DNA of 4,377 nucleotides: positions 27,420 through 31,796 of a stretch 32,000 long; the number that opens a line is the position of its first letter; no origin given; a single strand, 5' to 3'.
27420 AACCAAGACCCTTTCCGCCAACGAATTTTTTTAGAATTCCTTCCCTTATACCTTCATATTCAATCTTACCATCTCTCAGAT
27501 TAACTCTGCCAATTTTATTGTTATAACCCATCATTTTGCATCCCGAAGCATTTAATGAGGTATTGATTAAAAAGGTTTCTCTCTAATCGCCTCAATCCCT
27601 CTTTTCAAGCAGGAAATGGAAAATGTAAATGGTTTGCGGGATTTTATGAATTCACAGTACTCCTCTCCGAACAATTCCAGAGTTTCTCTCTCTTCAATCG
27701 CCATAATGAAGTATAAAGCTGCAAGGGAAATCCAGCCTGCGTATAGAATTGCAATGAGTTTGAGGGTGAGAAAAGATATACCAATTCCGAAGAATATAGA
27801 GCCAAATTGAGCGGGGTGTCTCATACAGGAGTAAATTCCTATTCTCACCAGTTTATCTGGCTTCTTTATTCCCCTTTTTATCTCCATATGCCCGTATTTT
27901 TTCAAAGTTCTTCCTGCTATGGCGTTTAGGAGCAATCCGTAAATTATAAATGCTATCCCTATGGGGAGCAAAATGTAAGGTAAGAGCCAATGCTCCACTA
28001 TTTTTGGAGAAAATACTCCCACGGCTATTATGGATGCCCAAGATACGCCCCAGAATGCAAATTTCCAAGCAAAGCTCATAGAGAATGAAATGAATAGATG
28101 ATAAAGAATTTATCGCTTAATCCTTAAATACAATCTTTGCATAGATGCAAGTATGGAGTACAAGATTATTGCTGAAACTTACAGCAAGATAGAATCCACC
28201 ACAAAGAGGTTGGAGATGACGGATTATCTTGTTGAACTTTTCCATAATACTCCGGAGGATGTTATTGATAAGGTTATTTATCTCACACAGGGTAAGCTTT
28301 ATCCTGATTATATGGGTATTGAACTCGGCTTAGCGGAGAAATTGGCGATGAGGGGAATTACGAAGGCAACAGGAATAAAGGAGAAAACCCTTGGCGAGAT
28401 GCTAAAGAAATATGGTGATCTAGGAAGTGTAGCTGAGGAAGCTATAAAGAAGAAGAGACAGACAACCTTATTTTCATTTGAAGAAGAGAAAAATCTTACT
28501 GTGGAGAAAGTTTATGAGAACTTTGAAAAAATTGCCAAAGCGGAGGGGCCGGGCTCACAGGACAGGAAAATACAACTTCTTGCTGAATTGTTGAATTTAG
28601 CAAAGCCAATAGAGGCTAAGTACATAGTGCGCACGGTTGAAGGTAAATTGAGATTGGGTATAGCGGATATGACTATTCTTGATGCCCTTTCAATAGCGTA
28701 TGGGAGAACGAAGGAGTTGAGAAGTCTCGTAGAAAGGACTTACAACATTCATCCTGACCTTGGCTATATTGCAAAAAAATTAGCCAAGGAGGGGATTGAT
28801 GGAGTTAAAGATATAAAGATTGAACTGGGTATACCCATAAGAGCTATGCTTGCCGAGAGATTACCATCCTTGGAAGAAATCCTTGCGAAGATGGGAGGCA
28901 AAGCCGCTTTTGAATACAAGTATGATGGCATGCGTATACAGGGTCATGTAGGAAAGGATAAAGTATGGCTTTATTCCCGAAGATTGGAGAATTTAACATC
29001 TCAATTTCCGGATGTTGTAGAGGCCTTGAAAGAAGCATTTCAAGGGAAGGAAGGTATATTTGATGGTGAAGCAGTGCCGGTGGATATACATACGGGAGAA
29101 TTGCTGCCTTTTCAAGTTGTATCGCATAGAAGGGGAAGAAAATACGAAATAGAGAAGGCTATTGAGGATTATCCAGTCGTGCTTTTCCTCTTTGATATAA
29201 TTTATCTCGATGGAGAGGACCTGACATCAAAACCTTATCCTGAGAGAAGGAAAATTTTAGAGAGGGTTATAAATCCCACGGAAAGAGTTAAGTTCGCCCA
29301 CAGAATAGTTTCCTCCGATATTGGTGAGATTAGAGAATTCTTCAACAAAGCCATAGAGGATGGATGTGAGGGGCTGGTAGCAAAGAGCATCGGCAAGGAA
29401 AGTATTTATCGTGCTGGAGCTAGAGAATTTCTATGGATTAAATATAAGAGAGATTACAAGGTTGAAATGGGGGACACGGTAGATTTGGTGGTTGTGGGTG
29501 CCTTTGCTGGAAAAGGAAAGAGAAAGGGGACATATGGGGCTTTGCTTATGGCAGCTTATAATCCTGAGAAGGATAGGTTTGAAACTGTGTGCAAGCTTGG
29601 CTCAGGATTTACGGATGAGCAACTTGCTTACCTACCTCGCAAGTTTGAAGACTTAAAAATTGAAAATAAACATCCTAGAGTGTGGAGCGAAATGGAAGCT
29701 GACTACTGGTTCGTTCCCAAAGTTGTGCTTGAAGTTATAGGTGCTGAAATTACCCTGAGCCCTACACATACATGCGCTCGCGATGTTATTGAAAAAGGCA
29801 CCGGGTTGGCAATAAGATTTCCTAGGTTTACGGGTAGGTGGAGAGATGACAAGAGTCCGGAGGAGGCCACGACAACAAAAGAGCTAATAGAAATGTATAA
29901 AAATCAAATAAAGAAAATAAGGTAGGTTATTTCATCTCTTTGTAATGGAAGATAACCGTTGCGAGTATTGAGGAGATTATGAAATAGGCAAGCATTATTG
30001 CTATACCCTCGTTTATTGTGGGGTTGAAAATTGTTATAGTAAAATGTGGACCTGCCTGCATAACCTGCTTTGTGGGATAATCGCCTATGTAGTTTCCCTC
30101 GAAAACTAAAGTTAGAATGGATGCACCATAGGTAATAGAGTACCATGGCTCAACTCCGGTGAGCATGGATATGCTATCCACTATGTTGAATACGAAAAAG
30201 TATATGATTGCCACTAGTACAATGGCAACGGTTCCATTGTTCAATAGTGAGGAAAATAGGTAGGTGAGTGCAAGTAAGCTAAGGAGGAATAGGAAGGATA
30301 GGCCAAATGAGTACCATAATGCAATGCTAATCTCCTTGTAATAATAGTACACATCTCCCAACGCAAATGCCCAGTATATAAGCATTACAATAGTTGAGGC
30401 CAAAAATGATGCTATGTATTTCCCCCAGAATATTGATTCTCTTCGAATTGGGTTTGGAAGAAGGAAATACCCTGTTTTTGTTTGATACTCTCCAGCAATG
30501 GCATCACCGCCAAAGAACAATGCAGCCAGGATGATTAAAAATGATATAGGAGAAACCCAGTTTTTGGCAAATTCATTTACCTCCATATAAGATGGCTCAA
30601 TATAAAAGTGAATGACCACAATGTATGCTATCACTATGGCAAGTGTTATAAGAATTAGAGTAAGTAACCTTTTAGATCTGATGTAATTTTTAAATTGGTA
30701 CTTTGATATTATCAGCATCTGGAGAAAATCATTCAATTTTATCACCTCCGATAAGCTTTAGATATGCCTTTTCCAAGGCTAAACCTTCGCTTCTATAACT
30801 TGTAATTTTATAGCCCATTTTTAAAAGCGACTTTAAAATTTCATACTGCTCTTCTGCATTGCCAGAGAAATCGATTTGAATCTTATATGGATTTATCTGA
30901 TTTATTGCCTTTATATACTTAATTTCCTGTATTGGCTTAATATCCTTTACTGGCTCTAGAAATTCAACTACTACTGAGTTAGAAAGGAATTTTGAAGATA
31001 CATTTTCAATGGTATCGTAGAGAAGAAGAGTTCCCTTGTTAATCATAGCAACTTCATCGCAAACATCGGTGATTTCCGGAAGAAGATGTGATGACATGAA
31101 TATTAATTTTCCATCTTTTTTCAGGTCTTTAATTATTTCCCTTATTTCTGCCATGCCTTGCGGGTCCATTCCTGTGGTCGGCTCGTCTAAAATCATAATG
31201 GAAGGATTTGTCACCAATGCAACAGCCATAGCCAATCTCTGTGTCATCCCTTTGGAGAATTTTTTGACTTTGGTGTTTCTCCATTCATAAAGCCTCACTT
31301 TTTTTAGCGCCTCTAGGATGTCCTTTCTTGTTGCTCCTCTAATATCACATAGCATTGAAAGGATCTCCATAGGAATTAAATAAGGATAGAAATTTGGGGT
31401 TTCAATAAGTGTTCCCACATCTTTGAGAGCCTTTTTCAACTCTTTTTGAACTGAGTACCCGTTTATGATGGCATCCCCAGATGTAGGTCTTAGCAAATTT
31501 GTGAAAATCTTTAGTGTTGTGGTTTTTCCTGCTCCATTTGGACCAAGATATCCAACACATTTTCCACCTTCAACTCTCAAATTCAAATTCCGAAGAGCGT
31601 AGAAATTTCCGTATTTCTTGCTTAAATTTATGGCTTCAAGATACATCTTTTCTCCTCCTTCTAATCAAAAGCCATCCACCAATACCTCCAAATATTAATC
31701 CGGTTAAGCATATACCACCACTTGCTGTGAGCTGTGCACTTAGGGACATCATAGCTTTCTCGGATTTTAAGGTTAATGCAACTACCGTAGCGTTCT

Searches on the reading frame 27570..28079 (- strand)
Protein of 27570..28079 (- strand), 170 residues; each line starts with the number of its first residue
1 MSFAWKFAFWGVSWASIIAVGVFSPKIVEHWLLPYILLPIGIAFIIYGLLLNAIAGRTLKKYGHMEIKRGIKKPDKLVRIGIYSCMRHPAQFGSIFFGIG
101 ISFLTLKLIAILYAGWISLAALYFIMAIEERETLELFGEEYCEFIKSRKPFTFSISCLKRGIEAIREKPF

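Call 11: search_protein_families(library=pfam, proteins=[window:27570-28079:-], max_evalue=0.01)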
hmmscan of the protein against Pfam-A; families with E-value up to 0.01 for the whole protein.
window:27570-28079:- (170 aa): 3 families
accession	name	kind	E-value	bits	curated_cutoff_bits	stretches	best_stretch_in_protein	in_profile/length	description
PF04191.18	PEMT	-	1.3e-10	42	25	1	40-139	5-104/105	Phospholipid methyltransferase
PF06966.17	DUF1295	-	2e-05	24.6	20.4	1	37-124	120-201/235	Protein of unknown function (DUF1295)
PF04140.19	ICMT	-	6.6e-05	23.7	24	1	43-130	3-88/95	Isoprenylcysteine carboxyl methyltransferase (ICMT) family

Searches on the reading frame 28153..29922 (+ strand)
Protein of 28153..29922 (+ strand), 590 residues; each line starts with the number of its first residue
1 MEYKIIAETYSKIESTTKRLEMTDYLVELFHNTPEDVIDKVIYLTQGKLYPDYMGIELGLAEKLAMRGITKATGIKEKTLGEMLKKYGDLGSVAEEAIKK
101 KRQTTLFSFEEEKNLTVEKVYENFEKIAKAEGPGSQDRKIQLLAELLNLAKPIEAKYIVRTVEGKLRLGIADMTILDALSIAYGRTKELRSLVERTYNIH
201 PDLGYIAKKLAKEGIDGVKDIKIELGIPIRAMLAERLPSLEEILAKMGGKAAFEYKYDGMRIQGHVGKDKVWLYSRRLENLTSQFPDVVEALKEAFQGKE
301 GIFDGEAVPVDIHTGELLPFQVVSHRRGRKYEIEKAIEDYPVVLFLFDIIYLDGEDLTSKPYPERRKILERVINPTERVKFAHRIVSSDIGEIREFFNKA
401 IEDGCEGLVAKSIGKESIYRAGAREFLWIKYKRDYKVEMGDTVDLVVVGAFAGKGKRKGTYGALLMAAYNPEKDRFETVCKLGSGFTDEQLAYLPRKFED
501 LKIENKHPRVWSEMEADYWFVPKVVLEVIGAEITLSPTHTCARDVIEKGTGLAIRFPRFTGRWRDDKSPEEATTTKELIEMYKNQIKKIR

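Call 6: search_protein_families(library=pfam, proteins=[window:28153-29922:+], max_evalue=0.001)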
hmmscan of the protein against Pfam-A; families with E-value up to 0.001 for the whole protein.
window:28153-29922:+ (590 aa): 3 families
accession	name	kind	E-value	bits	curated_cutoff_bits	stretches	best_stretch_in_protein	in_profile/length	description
PF01068.26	DNA_ligase_A_M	-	2.8e-60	204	26.2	1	232-432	2-204/204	ATP dependent DNA ligase domain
PF04675.19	DNA_ligase_A_N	-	1.2e-48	166.1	24.6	1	3-180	2-174/174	DNA ligase N terminus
PF04679.21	DNA_ligase_A_C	-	3.3e-21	75.9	27.5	1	457-567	1-94/94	ATP dependent DNA ligase C terminal region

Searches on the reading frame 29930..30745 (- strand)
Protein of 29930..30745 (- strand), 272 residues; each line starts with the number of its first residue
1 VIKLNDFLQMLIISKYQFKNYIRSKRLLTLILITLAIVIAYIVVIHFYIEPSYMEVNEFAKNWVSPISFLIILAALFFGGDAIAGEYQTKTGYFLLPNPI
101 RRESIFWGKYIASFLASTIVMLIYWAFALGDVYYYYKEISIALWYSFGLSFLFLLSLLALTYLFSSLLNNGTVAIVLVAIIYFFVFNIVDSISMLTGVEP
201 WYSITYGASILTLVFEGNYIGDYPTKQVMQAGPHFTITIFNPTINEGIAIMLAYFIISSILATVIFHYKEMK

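Call 11: search_protein_families(library=pfam, proteins=[window:29930-30745:-], max_evalue=0.01)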
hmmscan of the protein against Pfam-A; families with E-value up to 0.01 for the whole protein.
window:29930-30745:- (272 aa): 4 families
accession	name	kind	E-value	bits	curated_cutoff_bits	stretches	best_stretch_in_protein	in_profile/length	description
PF12679.13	ABC2_membrane_2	-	2.9e-14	53.4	27.2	1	12-270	2-282/283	ABC-2 family transporter protein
PF12730.13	ABC2_membrane_4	-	6.3e-08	33.2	27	1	25-185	12-178/179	ABC-2 family transporter protein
PF12698.13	ABC2_membrane_3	-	9.2e-07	28.7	31.6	1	37-262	138-345/347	ABC-2 family transporter protein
PF13346.12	ABC2_membrane_5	-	0.00027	21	25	1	68-194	40-166/205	ABC-2 family transporter protein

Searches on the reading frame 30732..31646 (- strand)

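Call 6: search_protein_families(library=pfam, proteins=[window:30732-31646:-], max_evalue=0.001)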
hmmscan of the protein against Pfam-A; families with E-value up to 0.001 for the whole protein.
window:30732-31646:- (305 aa): 2 families
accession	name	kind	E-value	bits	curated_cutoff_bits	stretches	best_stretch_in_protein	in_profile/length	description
PF00005.33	ABC_tran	-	5.6e-29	101.9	25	1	18-158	1-137/137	ABC transporter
PF13304.12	AAA_21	-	4e-13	50.5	27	1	129-191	237-301/304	AAA domain, putative AbiEii toxin, Type IV TA system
